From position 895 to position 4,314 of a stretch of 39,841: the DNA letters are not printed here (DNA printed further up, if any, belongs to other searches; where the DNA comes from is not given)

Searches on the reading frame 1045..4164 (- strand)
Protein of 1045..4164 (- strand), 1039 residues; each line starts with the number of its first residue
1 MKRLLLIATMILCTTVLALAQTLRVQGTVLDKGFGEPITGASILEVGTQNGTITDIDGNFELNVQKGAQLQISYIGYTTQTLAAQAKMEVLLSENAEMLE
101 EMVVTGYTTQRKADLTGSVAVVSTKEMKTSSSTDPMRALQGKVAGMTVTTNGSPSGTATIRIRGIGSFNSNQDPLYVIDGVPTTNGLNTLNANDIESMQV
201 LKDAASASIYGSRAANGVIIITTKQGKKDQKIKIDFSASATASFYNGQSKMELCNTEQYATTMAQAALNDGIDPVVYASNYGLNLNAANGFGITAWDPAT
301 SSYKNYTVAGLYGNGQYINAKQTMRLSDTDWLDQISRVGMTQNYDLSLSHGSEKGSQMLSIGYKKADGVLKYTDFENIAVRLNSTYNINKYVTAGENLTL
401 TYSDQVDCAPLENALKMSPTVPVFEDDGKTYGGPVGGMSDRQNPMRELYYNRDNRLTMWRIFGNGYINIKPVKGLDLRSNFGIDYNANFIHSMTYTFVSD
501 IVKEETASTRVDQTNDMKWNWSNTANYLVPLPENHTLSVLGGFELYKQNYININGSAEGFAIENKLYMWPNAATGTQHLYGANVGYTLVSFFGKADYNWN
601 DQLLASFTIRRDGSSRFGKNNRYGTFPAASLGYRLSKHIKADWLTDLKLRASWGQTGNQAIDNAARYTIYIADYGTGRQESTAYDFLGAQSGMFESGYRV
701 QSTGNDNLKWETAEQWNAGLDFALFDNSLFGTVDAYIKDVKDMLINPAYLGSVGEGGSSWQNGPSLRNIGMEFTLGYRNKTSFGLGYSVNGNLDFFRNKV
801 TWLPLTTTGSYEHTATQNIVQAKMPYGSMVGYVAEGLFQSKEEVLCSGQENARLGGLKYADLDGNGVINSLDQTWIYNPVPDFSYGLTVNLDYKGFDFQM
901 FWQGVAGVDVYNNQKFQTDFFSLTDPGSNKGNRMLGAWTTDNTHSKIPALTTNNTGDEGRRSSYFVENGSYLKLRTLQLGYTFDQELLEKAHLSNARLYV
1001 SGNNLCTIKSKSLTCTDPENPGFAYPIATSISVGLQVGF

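Call 61: search_protein_families(library=pfam, proteins=[window:1045-4164:-], max_evalue=0.00001)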
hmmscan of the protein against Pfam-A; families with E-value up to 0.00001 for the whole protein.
window:1045-4164:- (1039 aa): 4 families
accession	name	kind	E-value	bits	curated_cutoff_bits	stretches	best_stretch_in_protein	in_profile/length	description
PF07715.20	Plug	-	2.8e-21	76.4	23.9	1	112-218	2-107/107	TonB-dependent Receptor Plug Domain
PF00593.30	TonB_dep_Rec_b-barrel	-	3.6e-18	67.1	27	1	449-1005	51-436/436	TonB dependent receptor-like, beta-barrel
PF13715.12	CarbopepD_reg_2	-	1.3e-16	60.8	32.2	1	25-104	1-88/88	CarboxypepD_reg-like domain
PF13620.12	CarboxypepD_reg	-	4.4e-08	33.8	32.3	1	25-82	2-64/82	Carboxypeptidase regulatory-like domain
